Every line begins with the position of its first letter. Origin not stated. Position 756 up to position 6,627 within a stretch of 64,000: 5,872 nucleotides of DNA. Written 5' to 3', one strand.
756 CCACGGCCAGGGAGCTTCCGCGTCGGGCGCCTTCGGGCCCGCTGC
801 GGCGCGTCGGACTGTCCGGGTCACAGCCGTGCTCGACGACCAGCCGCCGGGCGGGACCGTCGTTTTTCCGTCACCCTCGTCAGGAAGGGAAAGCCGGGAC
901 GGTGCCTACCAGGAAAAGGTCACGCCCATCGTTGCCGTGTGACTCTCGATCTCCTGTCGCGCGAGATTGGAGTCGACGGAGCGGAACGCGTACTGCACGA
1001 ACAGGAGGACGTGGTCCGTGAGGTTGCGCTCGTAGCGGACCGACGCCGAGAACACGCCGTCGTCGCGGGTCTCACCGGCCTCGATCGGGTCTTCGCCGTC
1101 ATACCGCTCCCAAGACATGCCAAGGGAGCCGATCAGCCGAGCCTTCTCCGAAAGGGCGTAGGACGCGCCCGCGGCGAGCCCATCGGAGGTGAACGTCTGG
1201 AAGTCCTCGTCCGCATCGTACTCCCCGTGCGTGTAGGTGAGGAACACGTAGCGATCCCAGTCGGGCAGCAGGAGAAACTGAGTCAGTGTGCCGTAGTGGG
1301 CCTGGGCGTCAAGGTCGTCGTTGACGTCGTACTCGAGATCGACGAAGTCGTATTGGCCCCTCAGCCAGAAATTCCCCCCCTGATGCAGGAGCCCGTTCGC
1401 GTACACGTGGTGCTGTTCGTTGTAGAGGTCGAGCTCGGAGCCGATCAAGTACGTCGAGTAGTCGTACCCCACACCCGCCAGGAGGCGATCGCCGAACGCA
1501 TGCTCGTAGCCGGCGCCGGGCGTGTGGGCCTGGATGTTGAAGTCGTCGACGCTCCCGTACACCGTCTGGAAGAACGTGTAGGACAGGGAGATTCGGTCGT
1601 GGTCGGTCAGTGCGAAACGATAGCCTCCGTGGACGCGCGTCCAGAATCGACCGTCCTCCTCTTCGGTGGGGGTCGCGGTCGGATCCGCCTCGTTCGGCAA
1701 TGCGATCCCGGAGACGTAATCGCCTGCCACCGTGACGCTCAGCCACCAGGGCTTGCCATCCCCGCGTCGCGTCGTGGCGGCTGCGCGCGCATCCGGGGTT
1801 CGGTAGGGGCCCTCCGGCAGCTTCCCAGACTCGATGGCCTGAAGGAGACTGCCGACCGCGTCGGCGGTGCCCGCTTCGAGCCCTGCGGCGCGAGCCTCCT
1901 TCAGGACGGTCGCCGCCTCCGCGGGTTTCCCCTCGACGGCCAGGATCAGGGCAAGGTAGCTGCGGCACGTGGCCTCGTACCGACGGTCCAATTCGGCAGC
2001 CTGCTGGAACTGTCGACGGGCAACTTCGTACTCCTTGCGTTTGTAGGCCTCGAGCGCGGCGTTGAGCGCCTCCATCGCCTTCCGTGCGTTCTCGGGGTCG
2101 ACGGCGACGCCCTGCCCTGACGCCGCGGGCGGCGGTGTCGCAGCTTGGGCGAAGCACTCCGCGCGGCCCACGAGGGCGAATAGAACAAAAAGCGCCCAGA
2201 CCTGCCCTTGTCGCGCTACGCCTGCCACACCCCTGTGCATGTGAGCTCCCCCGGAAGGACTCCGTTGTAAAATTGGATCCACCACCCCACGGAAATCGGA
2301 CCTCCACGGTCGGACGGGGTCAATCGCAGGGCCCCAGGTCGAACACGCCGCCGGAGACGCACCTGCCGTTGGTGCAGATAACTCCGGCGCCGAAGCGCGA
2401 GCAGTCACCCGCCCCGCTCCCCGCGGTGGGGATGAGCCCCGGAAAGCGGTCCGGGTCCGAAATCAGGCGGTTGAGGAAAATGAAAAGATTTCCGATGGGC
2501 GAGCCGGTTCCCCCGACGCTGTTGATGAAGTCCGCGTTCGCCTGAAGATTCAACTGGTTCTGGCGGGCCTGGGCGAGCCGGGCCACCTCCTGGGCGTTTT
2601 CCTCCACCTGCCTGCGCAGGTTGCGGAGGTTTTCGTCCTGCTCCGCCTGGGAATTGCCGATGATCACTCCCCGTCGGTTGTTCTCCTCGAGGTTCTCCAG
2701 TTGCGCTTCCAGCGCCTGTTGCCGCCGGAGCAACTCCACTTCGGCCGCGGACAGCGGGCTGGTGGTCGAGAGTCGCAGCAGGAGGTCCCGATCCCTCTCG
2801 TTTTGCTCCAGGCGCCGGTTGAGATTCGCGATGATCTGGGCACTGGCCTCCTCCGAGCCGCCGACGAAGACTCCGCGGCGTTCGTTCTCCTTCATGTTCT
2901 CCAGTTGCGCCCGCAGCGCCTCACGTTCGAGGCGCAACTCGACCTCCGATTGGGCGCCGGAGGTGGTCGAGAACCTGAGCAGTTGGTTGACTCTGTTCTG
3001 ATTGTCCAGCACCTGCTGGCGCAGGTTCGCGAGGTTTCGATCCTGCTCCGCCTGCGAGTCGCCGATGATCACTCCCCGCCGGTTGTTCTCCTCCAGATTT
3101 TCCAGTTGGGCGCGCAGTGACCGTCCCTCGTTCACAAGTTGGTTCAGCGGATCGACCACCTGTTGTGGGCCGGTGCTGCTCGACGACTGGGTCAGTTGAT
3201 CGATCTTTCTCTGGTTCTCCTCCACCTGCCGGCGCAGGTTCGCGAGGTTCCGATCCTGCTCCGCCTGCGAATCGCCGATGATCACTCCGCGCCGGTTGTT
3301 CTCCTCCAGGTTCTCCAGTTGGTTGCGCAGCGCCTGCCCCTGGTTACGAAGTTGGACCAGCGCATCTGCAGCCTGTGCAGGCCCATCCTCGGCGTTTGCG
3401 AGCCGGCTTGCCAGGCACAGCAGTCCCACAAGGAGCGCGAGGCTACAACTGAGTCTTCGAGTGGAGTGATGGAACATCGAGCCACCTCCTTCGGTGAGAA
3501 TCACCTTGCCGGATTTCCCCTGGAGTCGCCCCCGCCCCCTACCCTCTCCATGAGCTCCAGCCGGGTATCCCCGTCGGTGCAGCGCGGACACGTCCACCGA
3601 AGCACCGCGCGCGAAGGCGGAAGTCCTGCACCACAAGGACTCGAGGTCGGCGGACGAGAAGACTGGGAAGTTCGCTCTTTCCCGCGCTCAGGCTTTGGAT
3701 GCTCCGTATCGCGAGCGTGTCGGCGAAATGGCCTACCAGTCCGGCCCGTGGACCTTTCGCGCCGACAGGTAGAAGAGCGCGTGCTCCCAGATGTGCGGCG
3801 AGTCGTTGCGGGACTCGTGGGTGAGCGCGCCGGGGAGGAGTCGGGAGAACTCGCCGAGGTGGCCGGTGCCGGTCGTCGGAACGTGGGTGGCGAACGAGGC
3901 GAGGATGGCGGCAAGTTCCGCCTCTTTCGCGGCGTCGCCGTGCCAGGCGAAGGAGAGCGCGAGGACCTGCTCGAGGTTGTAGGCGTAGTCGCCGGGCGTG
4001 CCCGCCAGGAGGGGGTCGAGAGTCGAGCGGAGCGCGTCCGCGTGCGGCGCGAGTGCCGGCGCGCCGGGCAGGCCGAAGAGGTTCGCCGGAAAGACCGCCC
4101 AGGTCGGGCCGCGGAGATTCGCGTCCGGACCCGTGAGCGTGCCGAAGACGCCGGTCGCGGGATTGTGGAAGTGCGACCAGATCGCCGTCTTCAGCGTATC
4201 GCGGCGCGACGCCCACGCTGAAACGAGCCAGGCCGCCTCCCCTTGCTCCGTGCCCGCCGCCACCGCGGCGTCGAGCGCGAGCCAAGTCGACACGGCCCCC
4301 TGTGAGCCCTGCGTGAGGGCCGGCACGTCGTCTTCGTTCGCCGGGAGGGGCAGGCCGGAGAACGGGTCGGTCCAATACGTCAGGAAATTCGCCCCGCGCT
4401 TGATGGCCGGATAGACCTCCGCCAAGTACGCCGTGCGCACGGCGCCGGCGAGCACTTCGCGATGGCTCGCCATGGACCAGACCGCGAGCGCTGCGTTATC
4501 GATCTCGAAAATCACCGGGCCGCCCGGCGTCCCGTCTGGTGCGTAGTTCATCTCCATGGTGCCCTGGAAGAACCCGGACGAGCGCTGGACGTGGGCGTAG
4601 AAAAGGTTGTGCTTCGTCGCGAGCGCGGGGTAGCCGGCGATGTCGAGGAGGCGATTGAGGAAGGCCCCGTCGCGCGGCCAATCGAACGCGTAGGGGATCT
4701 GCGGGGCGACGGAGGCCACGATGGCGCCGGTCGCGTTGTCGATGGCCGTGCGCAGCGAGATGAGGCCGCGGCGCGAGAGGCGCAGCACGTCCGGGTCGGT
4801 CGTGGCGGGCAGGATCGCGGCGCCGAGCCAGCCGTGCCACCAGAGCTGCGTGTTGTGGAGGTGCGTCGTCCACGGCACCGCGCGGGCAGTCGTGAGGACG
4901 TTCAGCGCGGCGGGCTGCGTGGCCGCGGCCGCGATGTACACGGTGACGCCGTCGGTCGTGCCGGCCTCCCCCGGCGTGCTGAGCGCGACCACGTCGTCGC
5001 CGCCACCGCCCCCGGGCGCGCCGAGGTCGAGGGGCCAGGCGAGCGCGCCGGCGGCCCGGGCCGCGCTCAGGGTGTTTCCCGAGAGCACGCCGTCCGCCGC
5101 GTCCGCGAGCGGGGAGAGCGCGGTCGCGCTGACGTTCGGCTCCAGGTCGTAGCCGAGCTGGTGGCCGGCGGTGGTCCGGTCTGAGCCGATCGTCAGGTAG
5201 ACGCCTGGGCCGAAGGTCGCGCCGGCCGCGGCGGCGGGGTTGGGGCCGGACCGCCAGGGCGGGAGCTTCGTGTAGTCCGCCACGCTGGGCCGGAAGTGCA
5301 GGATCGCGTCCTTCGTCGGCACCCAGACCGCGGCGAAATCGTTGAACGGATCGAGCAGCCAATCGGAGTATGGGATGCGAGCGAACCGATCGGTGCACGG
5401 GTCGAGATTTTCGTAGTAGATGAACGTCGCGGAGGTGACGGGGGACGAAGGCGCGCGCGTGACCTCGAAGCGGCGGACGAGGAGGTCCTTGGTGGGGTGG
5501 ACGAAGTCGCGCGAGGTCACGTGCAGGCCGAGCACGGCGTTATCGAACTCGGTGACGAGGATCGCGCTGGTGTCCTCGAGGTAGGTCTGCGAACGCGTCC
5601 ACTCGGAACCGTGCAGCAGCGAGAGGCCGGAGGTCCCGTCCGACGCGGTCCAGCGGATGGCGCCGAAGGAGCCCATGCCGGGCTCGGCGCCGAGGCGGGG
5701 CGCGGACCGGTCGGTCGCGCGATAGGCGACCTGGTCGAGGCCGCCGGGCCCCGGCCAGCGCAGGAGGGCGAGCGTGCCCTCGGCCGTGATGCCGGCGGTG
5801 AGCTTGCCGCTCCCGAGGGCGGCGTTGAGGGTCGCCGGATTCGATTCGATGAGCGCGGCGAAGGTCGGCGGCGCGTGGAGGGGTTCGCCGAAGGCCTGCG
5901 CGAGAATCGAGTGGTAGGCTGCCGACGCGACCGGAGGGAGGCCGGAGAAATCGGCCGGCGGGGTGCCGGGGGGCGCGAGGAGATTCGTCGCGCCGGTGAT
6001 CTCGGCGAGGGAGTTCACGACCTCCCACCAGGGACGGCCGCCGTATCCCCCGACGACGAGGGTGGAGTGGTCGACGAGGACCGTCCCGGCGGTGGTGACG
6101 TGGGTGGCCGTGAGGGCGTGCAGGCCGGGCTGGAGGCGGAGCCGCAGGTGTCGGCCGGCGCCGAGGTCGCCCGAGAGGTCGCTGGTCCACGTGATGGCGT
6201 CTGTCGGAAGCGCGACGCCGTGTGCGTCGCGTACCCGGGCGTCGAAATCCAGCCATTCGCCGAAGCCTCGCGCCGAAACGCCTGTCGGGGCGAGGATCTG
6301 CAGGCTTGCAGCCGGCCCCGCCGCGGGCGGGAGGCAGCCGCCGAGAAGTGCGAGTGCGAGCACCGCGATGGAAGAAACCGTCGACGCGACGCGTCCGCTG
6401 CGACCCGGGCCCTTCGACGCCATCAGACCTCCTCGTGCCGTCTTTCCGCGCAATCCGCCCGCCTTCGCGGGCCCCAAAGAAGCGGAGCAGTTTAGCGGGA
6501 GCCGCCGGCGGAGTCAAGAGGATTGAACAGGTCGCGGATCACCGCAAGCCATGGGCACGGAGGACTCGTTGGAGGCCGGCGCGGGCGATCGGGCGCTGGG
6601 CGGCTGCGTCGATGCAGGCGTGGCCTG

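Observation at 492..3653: Two secreted/outer-membrane genes carried between MITE-type terminal inverted repeats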

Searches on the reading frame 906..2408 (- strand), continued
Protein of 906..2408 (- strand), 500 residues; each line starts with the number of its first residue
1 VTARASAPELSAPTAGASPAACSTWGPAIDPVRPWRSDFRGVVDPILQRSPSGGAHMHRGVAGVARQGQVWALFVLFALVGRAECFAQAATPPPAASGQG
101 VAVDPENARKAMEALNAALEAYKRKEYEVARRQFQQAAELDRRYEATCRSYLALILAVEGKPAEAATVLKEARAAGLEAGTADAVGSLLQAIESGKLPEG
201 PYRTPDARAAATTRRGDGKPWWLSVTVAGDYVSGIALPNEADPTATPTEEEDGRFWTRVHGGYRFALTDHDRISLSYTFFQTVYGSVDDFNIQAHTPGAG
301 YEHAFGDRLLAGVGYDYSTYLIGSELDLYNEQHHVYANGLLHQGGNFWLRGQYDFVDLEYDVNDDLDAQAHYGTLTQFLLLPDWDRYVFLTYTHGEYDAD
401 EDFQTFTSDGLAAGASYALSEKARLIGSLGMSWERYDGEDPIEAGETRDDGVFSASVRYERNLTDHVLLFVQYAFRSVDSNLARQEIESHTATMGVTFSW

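Call 87: find_encoding_contigs(protein=P0005, flank=6000, max_places=4)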
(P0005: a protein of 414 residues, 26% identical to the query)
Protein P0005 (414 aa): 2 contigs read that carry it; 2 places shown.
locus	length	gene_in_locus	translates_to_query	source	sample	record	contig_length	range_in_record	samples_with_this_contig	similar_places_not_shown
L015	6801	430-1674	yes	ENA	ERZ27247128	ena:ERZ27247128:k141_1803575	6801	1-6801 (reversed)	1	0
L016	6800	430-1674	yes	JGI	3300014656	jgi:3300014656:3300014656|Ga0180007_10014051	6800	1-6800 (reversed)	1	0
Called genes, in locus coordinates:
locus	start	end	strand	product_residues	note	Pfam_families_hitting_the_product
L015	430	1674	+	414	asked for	-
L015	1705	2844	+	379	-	-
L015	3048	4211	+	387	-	PF00155:Aminotran_1_2, PF00266:Aminotran_5 (weak), PF01053:Cys_Met_Meta_PP, PF01041:DegT_DnrJ_EryC1 (weak)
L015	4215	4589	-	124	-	PF13811:DUF4186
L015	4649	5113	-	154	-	PF04074:DUF386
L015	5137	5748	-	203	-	PF00258:Flavodoxin_1 (weak), PF02525:Flavodoxin_2, PF03358:FMN_red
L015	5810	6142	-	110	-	-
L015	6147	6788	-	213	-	-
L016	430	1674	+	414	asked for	-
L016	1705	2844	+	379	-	-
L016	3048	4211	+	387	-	PF00155:Aminotran_1_2, PF00266:Aminotran_5 (weak), PF01053:Cys_Met_Meta_PP, PF01041:DegT_DnrJ_EryC1 (weak)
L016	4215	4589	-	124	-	PF13811:DUF4186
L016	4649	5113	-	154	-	PF04074:DUF386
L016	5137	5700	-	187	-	PF02525:Flavodoxin_2 (weak), PF03358:FMN_red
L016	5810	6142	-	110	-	-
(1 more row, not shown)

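Call 92: find_encoding_contigs(protein=P0009, flank=6000, max_places=4)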
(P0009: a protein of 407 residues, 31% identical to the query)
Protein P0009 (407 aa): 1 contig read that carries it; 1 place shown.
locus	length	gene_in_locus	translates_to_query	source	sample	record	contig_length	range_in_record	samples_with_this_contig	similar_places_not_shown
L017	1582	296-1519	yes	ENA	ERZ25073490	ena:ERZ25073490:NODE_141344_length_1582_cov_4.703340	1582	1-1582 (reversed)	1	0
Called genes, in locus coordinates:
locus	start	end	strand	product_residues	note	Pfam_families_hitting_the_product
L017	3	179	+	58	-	?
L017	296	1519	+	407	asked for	PF00515:TPR_1 (faint), PF07719:TPR_2 (faint), PF13432:TPR_16, PF21033:RMD1-3 (weak), PF14559:TPR_19, PF13609:Porin_4 (faint), PF04575:SlipAM (weak)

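Call 93: find_encoding_contigs(protein=P0006, flank=6000, max_places=4)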
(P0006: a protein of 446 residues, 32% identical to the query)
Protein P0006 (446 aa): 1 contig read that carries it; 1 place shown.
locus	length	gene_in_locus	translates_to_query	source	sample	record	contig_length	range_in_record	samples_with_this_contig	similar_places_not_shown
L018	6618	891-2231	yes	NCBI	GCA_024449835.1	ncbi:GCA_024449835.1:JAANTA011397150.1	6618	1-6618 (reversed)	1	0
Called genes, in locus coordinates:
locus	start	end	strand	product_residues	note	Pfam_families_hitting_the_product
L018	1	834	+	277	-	?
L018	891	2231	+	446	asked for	-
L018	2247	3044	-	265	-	PF01694:Rhomboid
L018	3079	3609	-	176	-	PF02566:OsmC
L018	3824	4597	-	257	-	PF03372:Exo_endo_phos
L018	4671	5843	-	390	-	-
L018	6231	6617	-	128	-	?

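Call 97: find_encoding_contigs(protein=P0012, flank=5000, max_places=3)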
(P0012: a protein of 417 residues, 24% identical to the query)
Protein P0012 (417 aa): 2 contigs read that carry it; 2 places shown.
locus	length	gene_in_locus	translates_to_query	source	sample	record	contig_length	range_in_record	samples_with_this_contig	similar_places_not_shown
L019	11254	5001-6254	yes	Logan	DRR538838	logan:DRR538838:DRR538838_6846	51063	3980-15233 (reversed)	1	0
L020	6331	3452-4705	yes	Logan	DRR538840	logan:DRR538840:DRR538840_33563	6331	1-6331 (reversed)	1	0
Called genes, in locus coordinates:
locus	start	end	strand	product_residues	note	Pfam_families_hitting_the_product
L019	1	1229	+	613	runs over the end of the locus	-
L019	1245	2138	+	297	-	PF21088:MS_channel_1st, PF00924:MS_channel_2nd, PF21082:MS_channel_3rd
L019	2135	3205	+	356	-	PF01544:CorA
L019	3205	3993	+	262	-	PF04254:DUF432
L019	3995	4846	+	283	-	PF21088:MS_channel_1st, PF00924:MS_channel_2nd, PF21082:MS_channel_3rd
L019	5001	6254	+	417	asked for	PF13432:TPR_16 (faint)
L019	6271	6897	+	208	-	-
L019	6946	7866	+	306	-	-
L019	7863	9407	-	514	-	PF05362:Lon_C (faint), PF13541:ChlI, PF01078:Mg_chelatase, PF07728:AAA_5, PF00493:MCM (weak), PF13335:Mg_chelatase_C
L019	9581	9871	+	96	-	-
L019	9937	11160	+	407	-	PF02321:OEP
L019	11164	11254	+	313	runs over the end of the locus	PF25973:BSH_CzcB (weak), PF25944:Beta-barrel_RND, PF25954:Beta-barrel_RND_2, PF25975:CzcB_C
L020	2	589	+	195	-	?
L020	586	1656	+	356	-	PF01544:CorA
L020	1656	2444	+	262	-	PF04254:DUF432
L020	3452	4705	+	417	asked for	PF13432:TPR_16 (faint)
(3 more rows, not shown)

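Call 98: find_encoding_contigs(protein=P0015, flank=5000, max_places=3)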
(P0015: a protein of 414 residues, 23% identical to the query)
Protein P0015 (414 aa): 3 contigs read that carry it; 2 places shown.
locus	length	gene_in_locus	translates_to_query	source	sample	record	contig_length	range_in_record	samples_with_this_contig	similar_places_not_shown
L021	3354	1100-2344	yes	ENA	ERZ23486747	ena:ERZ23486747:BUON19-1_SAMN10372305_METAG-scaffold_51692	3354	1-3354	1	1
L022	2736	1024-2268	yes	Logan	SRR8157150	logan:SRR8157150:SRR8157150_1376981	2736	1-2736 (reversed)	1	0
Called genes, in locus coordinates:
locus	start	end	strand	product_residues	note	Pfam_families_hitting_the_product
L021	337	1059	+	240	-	-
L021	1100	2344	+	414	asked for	PF07719:TPR_2 (faint)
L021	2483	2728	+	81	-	-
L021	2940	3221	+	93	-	PF04365:BrnT_toxin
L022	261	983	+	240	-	-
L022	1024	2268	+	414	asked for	PF07719:TPR_2 (faint)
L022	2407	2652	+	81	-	-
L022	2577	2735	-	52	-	?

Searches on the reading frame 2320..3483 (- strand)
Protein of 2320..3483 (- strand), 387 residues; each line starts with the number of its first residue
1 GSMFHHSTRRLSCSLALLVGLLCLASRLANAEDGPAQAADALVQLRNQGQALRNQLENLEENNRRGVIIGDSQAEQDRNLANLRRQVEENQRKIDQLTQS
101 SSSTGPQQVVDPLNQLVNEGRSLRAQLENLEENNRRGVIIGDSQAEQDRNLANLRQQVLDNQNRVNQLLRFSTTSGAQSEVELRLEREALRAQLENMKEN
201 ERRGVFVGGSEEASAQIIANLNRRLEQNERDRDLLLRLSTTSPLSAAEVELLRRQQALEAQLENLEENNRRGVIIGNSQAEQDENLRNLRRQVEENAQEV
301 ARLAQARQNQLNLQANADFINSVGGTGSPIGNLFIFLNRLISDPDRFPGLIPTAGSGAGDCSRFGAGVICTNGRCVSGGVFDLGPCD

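Call 11: search_protein_families(library=pfam, proteins=[window:2320-3483:-], max_evalue=0.01)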
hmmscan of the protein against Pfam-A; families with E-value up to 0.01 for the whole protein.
window:2320-3483:- (387 aa): 3 families
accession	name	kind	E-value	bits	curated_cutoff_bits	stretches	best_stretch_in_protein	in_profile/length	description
PF22862.1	Hac8_like_N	-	6.2e-06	27.2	27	0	184-226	50-92/106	Halocin 8-like N-terminal domain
PF23742.1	VBS_C3G9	-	0.00036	21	27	1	86-181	10-96/120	C3G9 VBS-like domain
PF19040.6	SGNH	-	0.0063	16.7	27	0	135-317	24-192/248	SGNH domain (fused to AT3 domains)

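Call 18: find_homologous_proteins(query=window:2323-3477:-)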
Query seq(385 aa) (385 aa): 1 proteins with E <= 0.001 among 8000 candidates.
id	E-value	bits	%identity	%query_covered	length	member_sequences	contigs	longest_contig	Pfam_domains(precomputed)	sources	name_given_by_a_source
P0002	2.2e-223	759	100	96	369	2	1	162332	PF27296.1,PF22862.1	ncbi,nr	ncbi:MAG: hypothetical protein HYZ53_16585 [Planctomycetes bacterium]|nr:hypothetical protein [Planc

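Call 33: search_protein_families(library=pfam, proteins=[window:2320-3477:-], max_evalue=10)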
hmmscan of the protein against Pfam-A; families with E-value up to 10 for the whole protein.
window:2320-3477:- (385 aa): 9 families
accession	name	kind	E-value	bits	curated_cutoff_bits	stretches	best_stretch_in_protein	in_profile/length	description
PF22862.1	Hac8_like_N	-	5.9e-06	27.2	27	1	182-224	50-92/106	Halocin 8-like N-terminal domain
PF23742.1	VBS_C3G9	-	0.00036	21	27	1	84-179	10-96/120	C3G9 VBS-like domain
PF19040.6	SGNH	-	0.012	15.7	27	2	133-315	24-192/248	SGNH domain (fused to AT3 domains)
PF20711.2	DUF6825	-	0.015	16.2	27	2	273-308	33-68/105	Family of unknown function (DUF6825)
PF09483.15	HpaP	-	0.018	15.6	23.8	1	231-272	48-86/90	Type III secretion protein (HpaP)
PF18290.7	Nudix_hydro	-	0.039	14.4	26.5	0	186-205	27-46/80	Nudix hydrolase domain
PF18313.7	TLP1_add_C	-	0.074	13.5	26.1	0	132-179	37-78/83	Thiolase-like protein type 1 additional C-terminal domain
PF09547.16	SpoIVA_ATPase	-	1.8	8.3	26.6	1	245-298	158-211/237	Stage IV sporulation protein A, ATPase domain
PF06212.17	GRIM-19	-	7.2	7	25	0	52-92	53-93/132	GRIM-19 protein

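Call 34: search_protein_families(library=ncbifam, proteins=[window:2320-3477:-], max_evalue=1)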
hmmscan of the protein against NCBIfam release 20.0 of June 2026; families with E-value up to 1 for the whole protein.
window:2320-3477:- (385 aa): 4 families
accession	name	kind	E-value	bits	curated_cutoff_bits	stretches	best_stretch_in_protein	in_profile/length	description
NF004590.0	PRK05928.3-2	equivalog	0.015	14.9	330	0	262-303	166-206/209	uroporphyrinogen-III synthase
NF012028.0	PRK15484.1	subfamily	0.053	12.6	618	0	58-107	221-270/380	lipopolysaccharide N-acetylglucosaminyltransferase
TIGR02469.1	CbiT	equivalog_domain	0.2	11.9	78.3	1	193-227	82-116/124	precorrin-6Y C5,15-methyltransferase (decarboxylating) subunit CbiT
TIGR02767.1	TraG-Ti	equivalog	0.21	10.4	686.2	0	125-171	320-366/623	Ti-type conjugative transfer system protein TraG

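Call 63: search_dna_similar(query=window:2320-3477:-, collection=plasmids, mode=protein, max_evalue=0.001, max_rows=15)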
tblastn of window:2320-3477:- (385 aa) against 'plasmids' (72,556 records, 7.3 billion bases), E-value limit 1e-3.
No match.

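Call 78: search_protein_families(library=phrogs, proteins=[window:2320-3477:-], max_evalue=0.01)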
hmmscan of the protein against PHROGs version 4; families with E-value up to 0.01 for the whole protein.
window:2320-3477:- (385 aa): 0 families

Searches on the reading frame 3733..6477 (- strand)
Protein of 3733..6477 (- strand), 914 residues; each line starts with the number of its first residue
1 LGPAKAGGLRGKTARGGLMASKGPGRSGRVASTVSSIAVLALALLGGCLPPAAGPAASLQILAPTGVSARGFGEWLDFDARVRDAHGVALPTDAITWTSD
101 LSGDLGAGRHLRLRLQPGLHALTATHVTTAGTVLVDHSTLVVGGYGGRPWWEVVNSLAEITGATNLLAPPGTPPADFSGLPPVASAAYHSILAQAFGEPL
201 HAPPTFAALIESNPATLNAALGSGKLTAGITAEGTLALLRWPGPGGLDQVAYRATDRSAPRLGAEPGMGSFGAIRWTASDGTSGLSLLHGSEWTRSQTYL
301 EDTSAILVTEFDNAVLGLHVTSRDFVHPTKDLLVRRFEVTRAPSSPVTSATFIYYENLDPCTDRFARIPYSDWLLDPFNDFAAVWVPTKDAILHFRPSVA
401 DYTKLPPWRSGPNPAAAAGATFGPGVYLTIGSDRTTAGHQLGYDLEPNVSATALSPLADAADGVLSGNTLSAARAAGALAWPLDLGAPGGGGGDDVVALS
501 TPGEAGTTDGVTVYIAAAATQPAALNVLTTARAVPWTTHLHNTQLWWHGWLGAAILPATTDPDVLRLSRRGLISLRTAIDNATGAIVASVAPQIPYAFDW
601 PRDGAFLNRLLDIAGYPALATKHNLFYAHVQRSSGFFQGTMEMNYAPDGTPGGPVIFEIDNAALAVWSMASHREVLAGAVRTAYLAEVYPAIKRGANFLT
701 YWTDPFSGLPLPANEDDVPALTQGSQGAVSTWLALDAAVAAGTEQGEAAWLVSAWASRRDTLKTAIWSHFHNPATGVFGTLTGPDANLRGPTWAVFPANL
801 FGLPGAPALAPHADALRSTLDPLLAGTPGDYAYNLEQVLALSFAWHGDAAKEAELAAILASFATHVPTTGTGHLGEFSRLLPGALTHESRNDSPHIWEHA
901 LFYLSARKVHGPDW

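Call 11: search_protein_families(library=pfam, proteins=[window:3733-6477:-], max_evalue=0.01)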
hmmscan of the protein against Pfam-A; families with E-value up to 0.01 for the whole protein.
window:3733-6477:- (914 aa): 0 families

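Call 32: find_encoding_contigs(protein=window:3733-6423:-, flank=10000, max_places=10)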
Protein window:3733-6423:- (896 aa): no gene with exactly this product is on record in the collection.

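Call 34: search_protein_families(library=ncbifam, proteins=[window:3733-6423:-], max_evalue=1)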
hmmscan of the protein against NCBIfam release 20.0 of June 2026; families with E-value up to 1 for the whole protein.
window:3733-6423:- (896 aa): 1 family
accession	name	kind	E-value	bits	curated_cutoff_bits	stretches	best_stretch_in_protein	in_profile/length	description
TIGR01577.1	oligosac_amyl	hypoth_equivalog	1.1e-24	87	820.7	2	490-760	194-465/616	oligosaccharide amylase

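Call 61: find_related_loci(query=window:3733-6423:-, collection=metagenome_contigs, flank=10000)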
Query window:3733-6423:- (896 aa) in metagenome_contigs; peptide patterns used: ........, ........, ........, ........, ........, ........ (x = any residue, [..] = any of these).
128 stretches matched a pattern, but none encodes a relative of the query by tblastn (E <= 1e-3).
